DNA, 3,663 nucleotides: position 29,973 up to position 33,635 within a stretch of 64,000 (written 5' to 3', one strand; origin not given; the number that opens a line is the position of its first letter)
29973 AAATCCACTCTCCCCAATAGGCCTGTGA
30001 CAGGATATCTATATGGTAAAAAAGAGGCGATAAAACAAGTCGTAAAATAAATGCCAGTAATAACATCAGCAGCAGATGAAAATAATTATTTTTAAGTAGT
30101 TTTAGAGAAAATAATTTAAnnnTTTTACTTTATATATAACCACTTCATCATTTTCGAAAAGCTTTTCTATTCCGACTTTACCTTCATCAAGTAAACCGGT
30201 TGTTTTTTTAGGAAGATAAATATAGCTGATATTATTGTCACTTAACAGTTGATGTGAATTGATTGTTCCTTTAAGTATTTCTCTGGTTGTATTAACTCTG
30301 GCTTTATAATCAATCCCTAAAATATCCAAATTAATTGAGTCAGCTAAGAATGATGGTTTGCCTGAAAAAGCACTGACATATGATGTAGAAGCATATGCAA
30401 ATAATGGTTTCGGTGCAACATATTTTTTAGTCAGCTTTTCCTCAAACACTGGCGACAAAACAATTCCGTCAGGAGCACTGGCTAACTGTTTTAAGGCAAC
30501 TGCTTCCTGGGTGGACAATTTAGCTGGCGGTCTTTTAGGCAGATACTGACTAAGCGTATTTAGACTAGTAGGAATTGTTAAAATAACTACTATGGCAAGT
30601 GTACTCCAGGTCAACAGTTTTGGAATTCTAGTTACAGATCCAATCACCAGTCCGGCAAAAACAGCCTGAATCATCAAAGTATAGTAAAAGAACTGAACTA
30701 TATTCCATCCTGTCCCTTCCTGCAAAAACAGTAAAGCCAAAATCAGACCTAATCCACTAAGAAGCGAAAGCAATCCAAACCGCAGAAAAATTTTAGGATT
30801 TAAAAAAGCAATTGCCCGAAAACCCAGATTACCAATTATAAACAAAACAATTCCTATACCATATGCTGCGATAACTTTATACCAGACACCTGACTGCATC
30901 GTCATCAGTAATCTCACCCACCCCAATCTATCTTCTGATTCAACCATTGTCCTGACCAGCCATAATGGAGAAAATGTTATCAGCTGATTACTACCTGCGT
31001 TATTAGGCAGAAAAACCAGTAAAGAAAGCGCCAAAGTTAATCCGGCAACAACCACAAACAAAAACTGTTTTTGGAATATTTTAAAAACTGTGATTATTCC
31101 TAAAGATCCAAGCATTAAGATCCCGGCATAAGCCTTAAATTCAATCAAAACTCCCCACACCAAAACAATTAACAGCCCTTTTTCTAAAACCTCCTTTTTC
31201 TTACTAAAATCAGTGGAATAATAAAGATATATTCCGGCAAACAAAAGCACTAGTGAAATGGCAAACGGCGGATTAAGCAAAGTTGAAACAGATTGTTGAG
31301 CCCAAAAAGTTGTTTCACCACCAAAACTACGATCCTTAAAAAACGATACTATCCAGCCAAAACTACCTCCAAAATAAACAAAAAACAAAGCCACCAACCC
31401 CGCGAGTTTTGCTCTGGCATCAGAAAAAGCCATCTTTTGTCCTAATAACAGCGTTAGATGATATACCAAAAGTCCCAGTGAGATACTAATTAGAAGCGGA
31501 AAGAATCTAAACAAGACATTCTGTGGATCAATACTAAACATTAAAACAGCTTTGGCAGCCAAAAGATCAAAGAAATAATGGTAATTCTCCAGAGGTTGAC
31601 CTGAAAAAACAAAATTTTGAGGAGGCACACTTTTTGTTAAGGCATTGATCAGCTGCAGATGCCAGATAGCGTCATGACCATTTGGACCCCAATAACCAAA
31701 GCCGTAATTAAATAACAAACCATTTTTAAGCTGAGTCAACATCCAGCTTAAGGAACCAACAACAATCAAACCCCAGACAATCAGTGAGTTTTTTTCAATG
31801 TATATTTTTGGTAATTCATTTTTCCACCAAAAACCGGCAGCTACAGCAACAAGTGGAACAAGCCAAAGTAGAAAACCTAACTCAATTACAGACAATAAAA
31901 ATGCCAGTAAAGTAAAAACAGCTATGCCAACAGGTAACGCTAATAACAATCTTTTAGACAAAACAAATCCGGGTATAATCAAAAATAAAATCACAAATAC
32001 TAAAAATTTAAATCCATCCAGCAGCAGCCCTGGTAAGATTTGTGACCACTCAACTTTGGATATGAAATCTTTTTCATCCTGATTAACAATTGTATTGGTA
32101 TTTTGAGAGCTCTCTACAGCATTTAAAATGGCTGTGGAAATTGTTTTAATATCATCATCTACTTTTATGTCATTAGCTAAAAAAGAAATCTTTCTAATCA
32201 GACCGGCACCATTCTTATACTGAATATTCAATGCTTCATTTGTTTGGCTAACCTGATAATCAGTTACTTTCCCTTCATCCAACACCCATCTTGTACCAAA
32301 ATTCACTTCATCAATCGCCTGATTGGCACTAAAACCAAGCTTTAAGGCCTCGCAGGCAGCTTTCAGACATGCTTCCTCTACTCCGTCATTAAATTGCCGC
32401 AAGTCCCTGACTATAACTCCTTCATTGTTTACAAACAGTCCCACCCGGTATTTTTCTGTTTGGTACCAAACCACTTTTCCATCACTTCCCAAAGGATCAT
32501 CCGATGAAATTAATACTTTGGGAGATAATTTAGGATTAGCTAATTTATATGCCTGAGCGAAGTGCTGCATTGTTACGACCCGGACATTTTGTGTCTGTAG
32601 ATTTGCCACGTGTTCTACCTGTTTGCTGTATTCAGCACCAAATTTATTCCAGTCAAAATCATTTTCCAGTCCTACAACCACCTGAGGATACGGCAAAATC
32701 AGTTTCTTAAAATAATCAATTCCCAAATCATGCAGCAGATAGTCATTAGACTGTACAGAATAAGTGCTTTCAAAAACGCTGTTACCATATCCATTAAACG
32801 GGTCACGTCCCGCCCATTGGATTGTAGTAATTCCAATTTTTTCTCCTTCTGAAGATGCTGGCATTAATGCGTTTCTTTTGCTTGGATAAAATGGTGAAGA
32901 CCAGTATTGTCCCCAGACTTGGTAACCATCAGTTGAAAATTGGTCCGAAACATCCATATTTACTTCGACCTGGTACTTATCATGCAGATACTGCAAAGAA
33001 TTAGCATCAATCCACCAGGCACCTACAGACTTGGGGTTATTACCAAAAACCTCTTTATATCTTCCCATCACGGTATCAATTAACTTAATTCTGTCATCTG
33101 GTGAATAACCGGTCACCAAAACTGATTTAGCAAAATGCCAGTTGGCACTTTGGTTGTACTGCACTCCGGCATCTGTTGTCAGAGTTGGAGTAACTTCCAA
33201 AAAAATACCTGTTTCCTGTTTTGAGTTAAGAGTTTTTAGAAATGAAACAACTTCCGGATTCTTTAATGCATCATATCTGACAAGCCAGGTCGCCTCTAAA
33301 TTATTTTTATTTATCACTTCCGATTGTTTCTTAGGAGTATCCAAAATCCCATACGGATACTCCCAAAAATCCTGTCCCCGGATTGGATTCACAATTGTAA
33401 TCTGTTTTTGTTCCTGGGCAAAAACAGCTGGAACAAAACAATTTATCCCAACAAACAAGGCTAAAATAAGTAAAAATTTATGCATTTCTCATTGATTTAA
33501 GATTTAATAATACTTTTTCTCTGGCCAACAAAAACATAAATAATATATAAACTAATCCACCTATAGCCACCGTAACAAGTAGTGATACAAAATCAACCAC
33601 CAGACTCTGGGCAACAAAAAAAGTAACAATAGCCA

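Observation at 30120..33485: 1121-aa fusion: secreted carbohydrate-binding/deacetylase-like domain, ~12-TM GT-C-like core, and a C-terminal extracytoplasmic domain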

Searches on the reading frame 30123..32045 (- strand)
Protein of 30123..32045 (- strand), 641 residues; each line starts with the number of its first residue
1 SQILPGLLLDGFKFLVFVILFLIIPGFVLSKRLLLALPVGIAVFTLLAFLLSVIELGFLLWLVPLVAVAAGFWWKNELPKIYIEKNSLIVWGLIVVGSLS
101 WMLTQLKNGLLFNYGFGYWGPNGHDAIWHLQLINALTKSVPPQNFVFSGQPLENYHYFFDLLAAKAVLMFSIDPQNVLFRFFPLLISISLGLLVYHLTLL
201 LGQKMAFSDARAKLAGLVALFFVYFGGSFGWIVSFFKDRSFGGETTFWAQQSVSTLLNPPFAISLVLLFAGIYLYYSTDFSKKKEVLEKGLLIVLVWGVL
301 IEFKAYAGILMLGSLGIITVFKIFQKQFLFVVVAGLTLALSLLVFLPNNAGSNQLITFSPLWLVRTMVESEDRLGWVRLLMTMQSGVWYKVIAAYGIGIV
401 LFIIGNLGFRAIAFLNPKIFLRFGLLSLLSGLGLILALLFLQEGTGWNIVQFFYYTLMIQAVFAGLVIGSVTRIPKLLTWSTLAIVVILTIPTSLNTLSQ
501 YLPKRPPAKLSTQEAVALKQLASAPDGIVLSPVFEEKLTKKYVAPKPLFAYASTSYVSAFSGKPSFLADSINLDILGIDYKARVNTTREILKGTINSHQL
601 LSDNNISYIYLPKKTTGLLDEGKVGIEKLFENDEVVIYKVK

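Call 24: predict_structure(alignment_id=A2)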
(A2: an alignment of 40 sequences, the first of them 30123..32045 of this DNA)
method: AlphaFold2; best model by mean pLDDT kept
length: 641 residues; sequences in the alignment: 40
mean_pLDDT: 87.4   pTM: 0.90
mean pLDDT of the five models: 87.4, 87.1, 86.4, 85.9, 85.3
residues with pLDDT >= 90: 349; 70-90: 238; 50-70: 54; < 50: 0
segments of 3 or more residues with pLDDT < 50: none
pLDDT, mean of each block of 10 residues (from residue 1): 86 97 96 95 97 92 92 78 77 89 82 85 76 89 72 86 96 93 94 97 94 94 82 71 61 70 96 96 91 97 94 96 93 97 89 80 87 83 93 92 86 91 96 94 78 93 94 75 81 58 76 93 91 87 89 87 84 77 89 89 92 83 91 94 90
secondary structure, 60 per line:
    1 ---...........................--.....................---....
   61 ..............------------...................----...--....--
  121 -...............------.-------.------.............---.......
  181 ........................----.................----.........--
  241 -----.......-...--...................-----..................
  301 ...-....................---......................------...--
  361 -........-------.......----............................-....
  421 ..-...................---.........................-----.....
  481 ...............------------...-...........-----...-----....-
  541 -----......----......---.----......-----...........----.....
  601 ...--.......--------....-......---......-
elements in order: H4-30 H33-53 H57-74 H87-105 E110-112 E115-118 H122-136 H158-170 H174-204 H209-225 H230-238 H246-252 H259-277 H283-303 H305-324 H328-349 E356-358 H362-369 H377-383 H388-415 H417-422 H424-439 E440-442 H446-470 H476-495 E508-510 H512-522 E528-530 H536-539 H548-551 H556-561 H570-575 H581-591 H596-603 E606-612 H621-624 E626-631 E635-640
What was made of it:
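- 31809..32075 (-): Linker plus three extra TM helices (about aa 484-510, 513-533, 537-554). They bring the chain back to the cytoplasm before the canonical GT-C TM1. Model helices H4-30, H33-53 and H57-74 of the aa 481-1121 model (call 24).
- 30123..30548 (-): C-terminal extracytoplasmic alpha/beta domain, aa 980-1121 (invariant D1049; E994 conserved). A homologous domain ends the core-less N-domain proteins. Model (call 24).
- On GT-C superfamily (GT-C_A structural class): The model is confident (pLDDT 87, pTM 0.90; call 24). It lies at the start of the first short helix of EL1 in the model (call 24).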

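Call 29: fold_search(model_id=the predicted structure, library=pdb)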
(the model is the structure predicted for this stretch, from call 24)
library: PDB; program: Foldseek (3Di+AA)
matches with E <= 10: 237; with E <= 0.001: 8
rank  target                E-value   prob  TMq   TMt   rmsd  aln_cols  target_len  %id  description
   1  8pn9_A                6.3e-06  1.00  0.44  0.43  13.6       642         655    9  Structure of human oligosaccharyltransferase OST-A complex bound to NGI-1 (released 2024-05-08)
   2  8agb_A                7.2e-06  1.00  0.47  0.47  11.7       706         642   11  Structure of yeast oligosaccharylransferase complex with lipid-linked oligosaccharide bound (released 2022-12-07)
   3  3rce_A                2.5e-05  1.00  0.43  0.41  16.1       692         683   12  Bacterial oligosaccharyltransferase PglB (released 2011-06-15)
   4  3wak                  3.6e-05  1.00  0.46  0.35  16.1       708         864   14  Crystal structure of the Archaeoglobus fulgidus oligosaccharyltransferase (O29867_ARCFU) in the apo form (released 2013-10-30)
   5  5ogl_A                5.3e-05  1.00  0.42  0.39  14.7       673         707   11  Structure of bacterial oligosaccharyltransferase PglB in complex with an acceptor peptide and an lipid-linked oligosac (released 2017-10-25)
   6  6gxc_A                7.4e-05  1.00  0.39  0.36  17.4       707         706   11  Bacterial oligosaccharyltransferase PglB in complex with an inhibitory peptide and a reactive lipid-linked oligosaccha (released 2018-11-14)
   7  5f15                  2.3e-04  1.00  0.36  0.41  13.5       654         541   12  Crystal Structure of ArnT from Cupriavidus metallidurans bound to Undecaprenyl phosphate (released 2016-02-17)
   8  8if8_C                4.6e-04  1.00  0.45  0.48  13.0       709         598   11  Arabinosyltransferase AftA (released 2023-05-31)
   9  8if8_B                1.6e-03  1.00  0.44  0.45  14.5       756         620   11  Arabinosyltransferase AftA (released 2023-05-31)
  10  5ezm                  1.8e-03  1.00  0.35  0.40  15.0       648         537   11  Crystal Structure of ArnT from Cupriavidus metallidurans in the apo state (released 2016-02-17)
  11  8b71_A                5.8e-02  0.20  0.13  0.14  24.1       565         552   13  Upright KimA dimer with bound c-di-AMP from B. subtilis (released 2023-01-18)
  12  8thr                  6.9e-02  0.25  0.13  0.20  20.9       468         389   12  Structure of the human vesicular monoamine transporter 2 (VMAT2) bound to tetrabenazine in an occluded conformation (released 2023-10-25)
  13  7mxo_B                1.6e-01  0.08  0.11  0.10  27.0       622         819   14  CryoEM structure of human NKCC1 (released 2022-09-28)
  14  8jsw                  2.0e-01  0.12  0.10  0.15  22.4       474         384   15  Human VMAT2 complex with serotonin (released 2023-11-29)
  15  6p25_A                3.3e-01  0.97  0.27  0.24   5.8       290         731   11  Structure of S. cerevisiae protein O-mannosyltransferase Pmt1-Pmt2 complex bound to the sugar donor and a peptide acce (released 2019-07-10)
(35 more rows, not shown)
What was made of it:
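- On GT-C superfamily (GT-C_A structural class): The next match is at E 0.06 (call 29).
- Closest known: ArnT / PMT_2-type GT-C glycosyltransferases. Same: The fold matches (call 29).
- Closest known: Oligosaccharyltransferases STT3/PglB/AglB. Same: These are the best Foldseek matches over about 640-700 columns (call 29).
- Structural TM-scores are modest (0.35-0.47) (call 29). The top structural matches are STT3, PglB and AglB (call 29). Foldseek E-values for OST versus ArnT/AftA differ by less than 2 orders of magnitude (call 29).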

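Call 50: search_solved_structures(query=A4, max_evalue=10, show_alignments=2)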
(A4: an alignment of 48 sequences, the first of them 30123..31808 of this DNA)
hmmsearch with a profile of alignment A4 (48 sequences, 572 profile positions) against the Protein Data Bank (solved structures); distinct sequences matched with E-value up to 10: 0.
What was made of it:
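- Tried and rejected: The core profile A4 had no PDB hit at E<=10 (call 50).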

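Call 51: search_protein_families(library=pfam, alignment_id=A4, max_evalue=1)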
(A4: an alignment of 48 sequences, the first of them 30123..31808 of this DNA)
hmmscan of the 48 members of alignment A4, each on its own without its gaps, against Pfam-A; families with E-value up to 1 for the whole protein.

A. member 1, window:30123-31808:- (562 aa): 0 families

B. families by the number of members that match (of 48 scanned): 15 families
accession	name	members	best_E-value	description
PF09594.16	GT87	1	0.0017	Glycosyltransferase family 87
PF06523.16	DUF1106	1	0.0047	Protein of unknown function (DUF1106)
PF07695.17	7TMR-DISM_7TM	1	0.0087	7TM diverse intracellular signalling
PF19393.4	DUF5968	1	0.0097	Family of unknown function (DUF5968)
PF12459.13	DltX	1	0.033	D-Ala-teichoic acid biosynthesis protein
PF13624.11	SurA_N_3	1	0.059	SurA-like N-terminal domain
PF11694.13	DUF3290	1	0.088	Protein of unknown function (DUF3290)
PF21314.2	TM_ErbB1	1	0.1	Epidermal growth factor receptor transmembrane-juxtamembrane segment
PF01758.21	SBF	1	0.15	Sodium Bile acid symporter family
PF19507.4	DUF6041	1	0.16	Family of unknown function (DUF6041)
PF09877.14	EhaL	1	0.23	Energy-converting hydrogenase subunit EhaL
PF11833.13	CPP1-like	1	0.24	Protein CHAPERONE-LIKE PROTEIN OF POR1-like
PF17454.7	Bee_toxin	1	0.25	Honey bee toxin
PF12593.13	McyA_C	1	0.26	Microcystin synthetase C terminal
PF11992.13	TgpA_N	1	0.65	TgpA N-terminal domain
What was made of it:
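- On PMT_2 / PMT (Pfam PF13231 / PF02366; ArnT-like): 0 of 48 core sequences hit (call 51).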

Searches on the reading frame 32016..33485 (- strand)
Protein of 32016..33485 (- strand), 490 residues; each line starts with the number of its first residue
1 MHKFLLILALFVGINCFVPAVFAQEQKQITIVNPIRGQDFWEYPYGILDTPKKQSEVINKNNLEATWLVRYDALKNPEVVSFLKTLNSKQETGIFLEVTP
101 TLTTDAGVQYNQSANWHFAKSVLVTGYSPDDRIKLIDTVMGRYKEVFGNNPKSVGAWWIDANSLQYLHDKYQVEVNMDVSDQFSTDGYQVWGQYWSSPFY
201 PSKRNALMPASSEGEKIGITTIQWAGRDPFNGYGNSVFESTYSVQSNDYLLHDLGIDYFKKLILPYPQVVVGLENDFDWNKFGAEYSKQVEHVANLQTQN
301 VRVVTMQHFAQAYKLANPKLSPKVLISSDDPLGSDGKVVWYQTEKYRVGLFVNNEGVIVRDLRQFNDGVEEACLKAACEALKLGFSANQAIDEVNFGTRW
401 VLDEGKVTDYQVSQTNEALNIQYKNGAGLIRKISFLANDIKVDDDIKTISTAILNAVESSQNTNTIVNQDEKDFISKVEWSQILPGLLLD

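Call 26: predict_structure(alignment_id=A3)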
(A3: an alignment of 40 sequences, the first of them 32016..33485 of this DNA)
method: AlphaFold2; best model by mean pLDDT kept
length: 490 residues; sequences in the alignment: 40
mean_pLDDT: 85.1   pTM: 0.83
mean pLDDT of the five models: 85.1, 83.8, 83.7, 83.1, 80.5
residues with pLDDT >= 90: 277; 70-90: 138; 50-70: 44; < 50: 31
segments of 3 or more residues with pLDDT < 50: 19-24, 184-192, 464-477
pLDDT, mean of each block of 10 residues (from residue 1): 88 69 66 94 94 98 98 98 97 96 96 72 89 98 98 91 96 89 47 69 90 94 84 61 72 82 88 91 93 93 97 94 91 88 91 91 85 79 66 78 91 92 94 95 94 87 48 50 66
secondary structure, 60 per line:
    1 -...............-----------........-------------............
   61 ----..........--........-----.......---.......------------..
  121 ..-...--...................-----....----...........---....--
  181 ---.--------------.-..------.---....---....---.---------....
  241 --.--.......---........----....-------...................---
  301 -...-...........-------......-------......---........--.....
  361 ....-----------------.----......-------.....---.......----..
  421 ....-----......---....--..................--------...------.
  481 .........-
elements in order: H2-16 E28-35 H49-60 E65-70 H71-74 H77-84 E90-96 H100-106 H119-122 H129-147 E153-156 H161-171 E175-178 E220-223 H237-240 H246-252 H256-263 E268-271 H279-297 E302-304 H306-316 E324-329 E337-342 E346-353 E356-364 E390-392 E400-404 E408-414 E419-424 E430-435 E439-442 E445-448 H449-462 H480-489
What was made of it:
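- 32526..33416 (-): N-domain part 1, aa 24-320: DUF3863-like (beta/alpha)7 barrel. Conserved R36, D72, E97, D160, D181, D186, R227, D228, E274 and D276 lie at or just after the C-terminal ends of the strands. Model pLDDT 85, strand positions from DSSP (call 26).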

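Call 30: fold_search(model_id=the predicted structure, library=pdb)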
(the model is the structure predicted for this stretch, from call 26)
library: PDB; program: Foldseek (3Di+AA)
matches with E <= 10: 1116; with E <= 0.001: 22
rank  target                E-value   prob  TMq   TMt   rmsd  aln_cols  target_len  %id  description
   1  3lm3                  3.2e-15  1.00  0.54  0.60   4.6       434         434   14  Crystal structure of a putative glycoside hydrolase/deacetylase (bdi_3119) from parabacteroides distasonis at 1.44 A res (released 2010-02-16)
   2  3qbu_A                6.9e-08  1.00  0.38  0.60   7.6       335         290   16  Crystal structure of putative peptidoglycan deactelyase (HP0310) from Helicobacter pylori (released 2011-05-25)
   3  3rxz_C                1.2e-05  1.00  0.37  0.61   6.4       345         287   12  Crystal structure of putative polysaccharide deacetylase from Mycobacterium smegmatis (released 2011-06-22)
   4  6h8l_A                1.5e-05  1.00  0.28  0.60   7.5       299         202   10  Structure of peptidoglycan deacetylase PdaC from Bacillus subtilis (released 2019-11-13)
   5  6h8n_B                2.7e-05  1.00  0.28  0.60   7.5       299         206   10  Structure of peptidoglycan deacetylase PdaC from Bacillus subtilis - mutant D285S (released 2019-11-13)
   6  6h8n_A                4.8e-05  1.00  0.28  0.60   7.6       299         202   10  Structure of peptidoglycan deacetylase PdaC from Bacillus subtilis - mutant D285S (released 2019-11-13)
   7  6h8l_B                8.8e-05  1.00  0.28  0.60   7.5       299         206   10  Structure of peptidoglycan deacetylase PdaC from Bacillus subtilis (released 2019-11-13)
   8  3rxz_A                9.9e-05  1.00  0.38  0.61   7.0       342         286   10  Crystal structure of putative polysaccharide deacetylase from Mycobacterium smegmatis (released 2011-06-22)
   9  3wx7_A                2.4e-04  0.99  0.31  0.37  15.8       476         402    9  Crystal structure of COD (released 2014-12-03)
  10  3s6o_A                2.9e-04  1.00  0.35  0.53   7.5       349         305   12  Crystal structure of a Polysaccharide deacetylase family protein from Burkholderia pseudomallei (released 2011-06-15)
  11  3n8t                  3.6e-04  1.00  0.33  0.30  12.1       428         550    9  Native structure of TK1436, a GH57 branching enzyme from hyperthermophilic archaeon Thermococcus kodakaraensis (released 2010-10-27)
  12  7ax7                  4.3e-04  1.00  0.28  0.60   6.6       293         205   12  Crystal structure of the Xyl-CE4 domain of a multidomain xylanase from the hindgut metagenome of Trinervitermes trinervo (released 2020-11-18)
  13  4nyy_C                5.1e-04  0.99  0.31  0.37  15.8       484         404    8  Structure of Vibrio cholerae chitin de-N-acetylase in complex with acetate ion (ACT) in P 2 21 21 (released 2014-08-13)
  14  4ny2_B                5.4e-04  0.98  0.30  0.36  15.7       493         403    8  Structure of Vibrio cholerae chitin de-N-acetylase in complex with acetate ion (ACT) in P 21 (released 2014-08-13)
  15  3n9s_B                5.7e-04  0.97  0.24  0.35   9.1       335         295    7  Class II fructose-1,6-bisphosphate aldolase from helicobacter pylori in complex with N-(4-hydroxybutyl)- glycolohydrox (released 2010-11-17)
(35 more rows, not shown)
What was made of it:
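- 32526..33416 (-): Foldseek to 3lm3 at E 3e-15, then CE4, GH57 and GH38 (call 30).
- On DUF3863 (PF12979): Foldseek E 3.2e-15, 434 aligned columns, TM 0.54/0.60 (call 30).
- On CE4 / NodB polysaccharide deacetylases: Fold similarity alone is present (call 30).
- Closest known: DUF3863. Same: Both have the barrel plus C-terminal beta-sandwich (Foldseek E 3e-15, TM 0.54/0.60, 434 columns; call 30).
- The closest folds are all enzymes (call 30). CE4 enzymes (HP0310 3qbu at 7e-8, 3rxz, PdaC 6h8l) are the next-best structural matches after 3lm3 (call 30).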

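Call 49: search_solved_structures(query=A5, max_evalue=1, show_alignments=1)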
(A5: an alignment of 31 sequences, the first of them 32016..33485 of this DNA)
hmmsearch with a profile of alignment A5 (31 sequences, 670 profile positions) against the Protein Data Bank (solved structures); distinct sequences matched with E-value up to 1: 1.
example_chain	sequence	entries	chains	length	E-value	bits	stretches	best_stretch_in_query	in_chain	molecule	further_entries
3lm3_A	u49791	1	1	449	1.1e-08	37.5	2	145-220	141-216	uncharacterized protein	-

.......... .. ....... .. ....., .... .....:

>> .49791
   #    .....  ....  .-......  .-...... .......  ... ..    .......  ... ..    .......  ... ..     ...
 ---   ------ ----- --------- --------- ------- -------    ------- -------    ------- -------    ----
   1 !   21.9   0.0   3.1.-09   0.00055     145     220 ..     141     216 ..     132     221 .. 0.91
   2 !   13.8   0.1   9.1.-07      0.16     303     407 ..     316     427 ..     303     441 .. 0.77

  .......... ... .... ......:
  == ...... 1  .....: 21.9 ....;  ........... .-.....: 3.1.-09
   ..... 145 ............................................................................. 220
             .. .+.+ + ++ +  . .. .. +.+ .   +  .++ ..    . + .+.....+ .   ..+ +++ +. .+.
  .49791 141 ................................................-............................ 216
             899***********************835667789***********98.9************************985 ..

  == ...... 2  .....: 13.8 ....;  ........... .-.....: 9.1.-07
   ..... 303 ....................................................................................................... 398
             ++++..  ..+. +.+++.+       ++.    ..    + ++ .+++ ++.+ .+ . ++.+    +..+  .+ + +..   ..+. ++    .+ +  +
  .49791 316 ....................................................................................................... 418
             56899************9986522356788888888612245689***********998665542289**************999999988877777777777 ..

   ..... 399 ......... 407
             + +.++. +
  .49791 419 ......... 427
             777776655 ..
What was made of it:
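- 32526..33416 (-): Profile A5 against 3lm3 at E 1.1e-8 (call 49).
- On DUF3863 (PF12979): The diverse N-domain profile hits only 3lm3_A, at E 1.1e-8 (call 49).
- Closest known: DUF3863. Same: The profile match is E 1.1e-8 (call 49).
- Closest known: DUF3863. Different: D181 of the invariant D-Q pair is Ser in 3lm3 (call 49).
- It is homologous to DUF3863/3lm3 by fold and by profile (calls 30, 49).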
